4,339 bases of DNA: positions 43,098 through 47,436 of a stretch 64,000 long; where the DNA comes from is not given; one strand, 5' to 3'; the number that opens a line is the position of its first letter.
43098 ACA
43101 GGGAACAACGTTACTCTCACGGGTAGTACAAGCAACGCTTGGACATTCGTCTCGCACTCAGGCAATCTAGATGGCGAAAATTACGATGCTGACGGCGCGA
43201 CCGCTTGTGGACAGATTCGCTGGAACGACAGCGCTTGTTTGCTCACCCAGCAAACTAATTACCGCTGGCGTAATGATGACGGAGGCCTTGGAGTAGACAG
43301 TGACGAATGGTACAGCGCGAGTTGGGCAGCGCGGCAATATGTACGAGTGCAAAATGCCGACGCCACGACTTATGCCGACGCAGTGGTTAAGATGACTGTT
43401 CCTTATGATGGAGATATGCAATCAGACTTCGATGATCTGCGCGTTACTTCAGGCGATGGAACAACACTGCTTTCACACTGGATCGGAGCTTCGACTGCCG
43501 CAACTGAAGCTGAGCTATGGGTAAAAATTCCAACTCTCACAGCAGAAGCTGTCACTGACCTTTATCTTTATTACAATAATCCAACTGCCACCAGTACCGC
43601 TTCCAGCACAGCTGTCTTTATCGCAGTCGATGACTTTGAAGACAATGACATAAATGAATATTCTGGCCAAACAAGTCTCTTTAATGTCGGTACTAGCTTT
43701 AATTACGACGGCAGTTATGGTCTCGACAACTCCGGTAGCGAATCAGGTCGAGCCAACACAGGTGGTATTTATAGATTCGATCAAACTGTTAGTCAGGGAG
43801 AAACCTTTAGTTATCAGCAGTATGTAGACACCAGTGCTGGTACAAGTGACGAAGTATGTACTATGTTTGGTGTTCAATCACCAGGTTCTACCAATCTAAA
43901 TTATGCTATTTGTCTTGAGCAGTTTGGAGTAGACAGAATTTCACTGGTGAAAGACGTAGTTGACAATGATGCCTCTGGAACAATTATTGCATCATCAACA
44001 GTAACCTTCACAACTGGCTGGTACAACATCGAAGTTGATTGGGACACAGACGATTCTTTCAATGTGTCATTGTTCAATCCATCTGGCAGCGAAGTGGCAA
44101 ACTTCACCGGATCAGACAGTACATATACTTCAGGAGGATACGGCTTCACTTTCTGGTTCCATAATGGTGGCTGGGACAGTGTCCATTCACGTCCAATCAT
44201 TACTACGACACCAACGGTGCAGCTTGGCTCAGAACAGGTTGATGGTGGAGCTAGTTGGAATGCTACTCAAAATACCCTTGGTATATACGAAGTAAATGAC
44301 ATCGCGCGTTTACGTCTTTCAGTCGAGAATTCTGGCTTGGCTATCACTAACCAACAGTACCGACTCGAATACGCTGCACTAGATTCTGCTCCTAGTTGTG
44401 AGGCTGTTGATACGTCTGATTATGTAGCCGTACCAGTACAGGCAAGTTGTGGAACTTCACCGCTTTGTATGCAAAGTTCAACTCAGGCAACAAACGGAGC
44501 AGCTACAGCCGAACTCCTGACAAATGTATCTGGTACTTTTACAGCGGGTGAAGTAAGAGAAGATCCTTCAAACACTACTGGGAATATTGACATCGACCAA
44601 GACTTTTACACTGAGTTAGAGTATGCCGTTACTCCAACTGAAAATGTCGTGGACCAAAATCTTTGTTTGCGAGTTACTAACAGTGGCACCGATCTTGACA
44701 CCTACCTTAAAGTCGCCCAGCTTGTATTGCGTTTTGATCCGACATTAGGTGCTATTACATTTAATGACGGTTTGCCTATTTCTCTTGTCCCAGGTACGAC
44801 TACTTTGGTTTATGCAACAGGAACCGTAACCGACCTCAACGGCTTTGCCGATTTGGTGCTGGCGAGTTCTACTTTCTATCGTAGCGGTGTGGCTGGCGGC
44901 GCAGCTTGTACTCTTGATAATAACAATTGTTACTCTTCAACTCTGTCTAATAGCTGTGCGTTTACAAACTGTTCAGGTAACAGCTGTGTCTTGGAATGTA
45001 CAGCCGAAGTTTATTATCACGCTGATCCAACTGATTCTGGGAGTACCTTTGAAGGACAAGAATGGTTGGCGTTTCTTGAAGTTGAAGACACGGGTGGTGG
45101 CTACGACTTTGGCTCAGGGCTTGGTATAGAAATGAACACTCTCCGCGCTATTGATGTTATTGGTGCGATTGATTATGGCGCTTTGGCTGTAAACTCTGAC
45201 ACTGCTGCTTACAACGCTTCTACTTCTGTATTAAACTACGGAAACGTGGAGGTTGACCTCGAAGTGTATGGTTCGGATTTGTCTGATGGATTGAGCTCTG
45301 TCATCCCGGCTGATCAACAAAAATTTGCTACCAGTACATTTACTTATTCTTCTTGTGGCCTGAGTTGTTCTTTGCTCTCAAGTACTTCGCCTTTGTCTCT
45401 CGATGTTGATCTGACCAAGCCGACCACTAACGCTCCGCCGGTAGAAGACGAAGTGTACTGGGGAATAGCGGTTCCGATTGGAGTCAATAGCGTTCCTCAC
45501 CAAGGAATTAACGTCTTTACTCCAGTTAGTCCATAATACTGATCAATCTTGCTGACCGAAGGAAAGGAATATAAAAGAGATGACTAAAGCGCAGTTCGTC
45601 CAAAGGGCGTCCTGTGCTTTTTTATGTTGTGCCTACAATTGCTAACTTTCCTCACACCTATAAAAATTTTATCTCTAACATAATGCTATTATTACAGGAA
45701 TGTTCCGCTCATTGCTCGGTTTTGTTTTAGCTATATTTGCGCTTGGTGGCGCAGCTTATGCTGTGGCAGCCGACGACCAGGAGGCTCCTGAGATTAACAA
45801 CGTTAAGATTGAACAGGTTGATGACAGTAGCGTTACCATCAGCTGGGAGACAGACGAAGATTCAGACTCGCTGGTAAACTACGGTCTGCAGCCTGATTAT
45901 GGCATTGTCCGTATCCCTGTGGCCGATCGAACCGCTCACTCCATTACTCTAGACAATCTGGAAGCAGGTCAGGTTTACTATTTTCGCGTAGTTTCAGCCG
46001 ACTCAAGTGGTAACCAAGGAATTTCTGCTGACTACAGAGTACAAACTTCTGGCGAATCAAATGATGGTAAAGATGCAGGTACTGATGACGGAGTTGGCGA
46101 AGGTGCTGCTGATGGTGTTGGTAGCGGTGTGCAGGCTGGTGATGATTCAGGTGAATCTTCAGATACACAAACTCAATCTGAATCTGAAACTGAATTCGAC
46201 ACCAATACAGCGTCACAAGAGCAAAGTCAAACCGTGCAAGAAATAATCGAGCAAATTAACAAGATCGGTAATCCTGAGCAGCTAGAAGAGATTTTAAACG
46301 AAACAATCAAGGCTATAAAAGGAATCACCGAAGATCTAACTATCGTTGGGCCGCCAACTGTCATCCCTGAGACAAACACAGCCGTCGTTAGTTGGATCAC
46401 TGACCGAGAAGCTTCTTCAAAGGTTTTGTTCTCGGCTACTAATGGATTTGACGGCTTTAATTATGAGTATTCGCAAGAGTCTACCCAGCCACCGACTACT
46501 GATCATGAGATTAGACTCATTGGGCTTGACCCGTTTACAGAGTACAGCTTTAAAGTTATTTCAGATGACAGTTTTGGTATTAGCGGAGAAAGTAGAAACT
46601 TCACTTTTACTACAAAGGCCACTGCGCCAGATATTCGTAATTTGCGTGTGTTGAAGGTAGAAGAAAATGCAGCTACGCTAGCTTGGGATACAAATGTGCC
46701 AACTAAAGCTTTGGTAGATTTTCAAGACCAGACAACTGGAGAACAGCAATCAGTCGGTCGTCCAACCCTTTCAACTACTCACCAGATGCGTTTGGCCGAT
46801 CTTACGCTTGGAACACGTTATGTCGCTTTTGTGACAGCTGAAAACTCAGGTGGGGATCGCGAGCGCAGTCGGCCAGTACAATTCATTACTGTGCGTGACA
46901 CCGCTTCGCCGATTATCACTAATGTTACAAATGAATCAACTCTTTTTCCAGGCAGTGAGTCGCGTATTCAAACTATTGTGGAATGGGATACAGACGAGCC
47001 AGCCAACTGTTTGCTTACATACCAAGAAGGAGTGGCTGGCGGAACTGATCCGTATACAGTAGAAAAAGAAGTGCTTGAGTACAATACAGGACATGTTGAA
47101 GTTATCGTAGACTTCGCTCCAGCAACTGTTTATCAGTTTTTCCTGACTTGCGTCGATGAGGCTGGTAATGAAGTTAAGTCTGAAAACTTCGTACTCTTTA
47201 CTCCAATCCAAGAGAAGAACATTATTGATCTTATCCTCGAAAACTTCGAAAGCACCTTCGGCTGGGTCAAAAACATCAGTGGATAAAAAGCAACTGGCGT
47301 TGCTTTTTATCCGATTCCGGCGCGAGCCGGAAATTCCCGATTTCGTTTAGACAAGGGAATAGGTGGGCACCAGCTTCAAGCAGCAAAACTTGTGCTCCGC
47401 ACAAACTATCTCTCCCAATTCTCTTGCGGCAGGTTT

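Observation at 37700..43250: Three tandem, diverged ~2.3-kb intragenic repeats inside the giant gene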

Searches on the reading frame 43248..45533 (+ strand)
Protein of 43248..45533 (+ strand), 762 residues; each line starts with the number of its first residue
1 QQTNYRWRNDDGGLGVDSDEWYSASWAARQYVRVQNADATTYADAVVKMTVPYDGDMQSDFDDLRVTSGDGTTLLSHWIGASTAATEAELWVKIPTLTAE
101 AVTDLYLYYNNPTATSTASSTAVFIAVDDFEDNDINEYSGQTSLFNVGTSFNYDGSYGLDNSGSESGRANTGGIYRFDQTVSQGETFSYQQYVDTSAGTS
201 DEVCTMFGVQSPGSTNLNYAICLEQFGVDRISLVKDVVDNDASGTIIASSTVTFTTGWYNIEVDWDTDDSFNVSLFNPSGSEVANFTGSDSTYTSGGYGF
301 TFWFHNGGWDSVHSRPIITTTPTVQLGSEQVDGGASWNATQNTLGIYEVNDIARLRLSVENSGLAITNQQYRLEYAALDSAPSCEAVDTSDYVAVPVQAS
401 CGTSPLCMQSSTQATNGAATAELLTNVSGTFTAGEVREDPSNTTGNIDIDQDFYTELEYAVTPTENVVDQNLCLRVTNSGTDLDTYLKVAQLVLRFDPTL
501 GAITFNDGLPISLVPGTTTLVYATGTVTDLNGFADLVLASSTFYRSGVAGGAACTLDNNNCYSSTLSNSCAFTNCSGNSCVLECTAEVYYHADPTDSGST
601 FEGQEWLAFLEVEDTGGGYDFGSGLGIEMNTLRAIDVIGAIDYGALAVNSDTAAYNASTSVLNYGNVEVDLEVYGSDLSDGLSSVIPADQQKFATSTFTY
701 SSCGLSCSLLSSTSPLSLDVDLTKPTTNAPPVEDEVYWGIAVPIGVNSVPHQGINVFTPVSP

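Call 52: search_protein_families(library=pfam, proteins=[window:43248-45533:+], max_evalue=1)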
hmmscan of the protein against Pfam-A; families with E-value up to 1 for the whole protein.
window:43248-45533:+ (762 aa): 1 family
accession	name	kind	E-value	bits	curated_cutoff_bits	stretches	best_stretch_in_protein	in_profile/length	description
PF10102.14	DUF2341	-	1.4e-17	64.4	23.4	1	60-136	1-77/84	Domain of unknown function (DUF2341)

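Call 66: search_protein_families(library=ncbifam, proteins=[window:43248-45533:+], max_evalue=0.1)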
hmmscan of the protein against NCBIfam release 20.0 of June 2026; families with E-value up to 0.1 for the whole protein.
window:43248-45533:+ (762 aa): 0 families

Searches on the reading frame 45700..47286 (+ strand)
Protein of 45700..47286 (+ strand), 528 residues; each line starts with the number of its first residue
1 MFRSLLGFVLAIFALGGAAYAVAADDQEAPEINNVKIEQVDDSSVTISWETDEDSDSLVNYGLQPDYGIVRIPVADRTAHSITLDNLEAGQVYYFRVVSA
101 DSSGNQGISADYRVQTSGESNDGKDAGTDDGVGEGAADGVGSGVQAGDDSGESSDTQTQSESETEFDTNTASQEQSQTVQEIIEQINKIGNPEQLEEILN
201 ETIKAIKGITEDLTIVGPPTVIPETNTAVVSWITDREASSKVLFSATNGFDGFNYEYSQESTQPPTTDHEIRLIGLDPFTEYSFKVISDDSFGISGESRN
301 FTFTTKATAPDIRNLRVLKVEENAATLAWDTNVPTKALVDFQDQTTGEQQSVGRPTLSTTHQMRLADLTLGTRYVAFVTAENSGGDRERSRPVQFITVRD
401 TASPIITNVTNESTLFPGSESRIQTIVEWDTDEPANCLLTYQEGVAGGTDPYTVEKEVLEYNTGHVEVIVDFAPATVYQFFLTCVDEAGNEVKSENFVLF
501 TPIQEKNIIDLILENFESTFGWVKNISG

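Call 11: search_protein_families(library=pfam, proteins=[window:45700-47286:+], max_evalue=0.001)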
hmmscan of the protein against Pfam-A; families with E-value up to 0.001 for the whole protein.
window:45700-47286:+ (528 aa): 3 families
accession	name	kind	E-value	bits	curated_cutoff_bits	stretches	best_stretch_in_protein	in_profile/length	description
PF16656.11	Pur_ac_phosph_N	-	4.7e-21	75.6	30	2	35-116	6-93/93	Purple acid Phosphatase, N-terminal domain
PF00041.27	fn3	-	4.2e-20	72.2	25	2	29-110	2-79/84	Fibronectin type III domain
PF25059.1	FN3_DSCAM-DSCAML_C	-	1.9e-10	41.4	39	0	339-401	25-83/89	DSCAM/DSCAML C-terminal Fn3-like domain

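Call 15: find_encoding_contigs(protein=window:45700-47286:+, flank=10000, max_places=6)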
Protein window:45700-47286:+ (528 aa): no gene with exactly this product is on record in the collection.
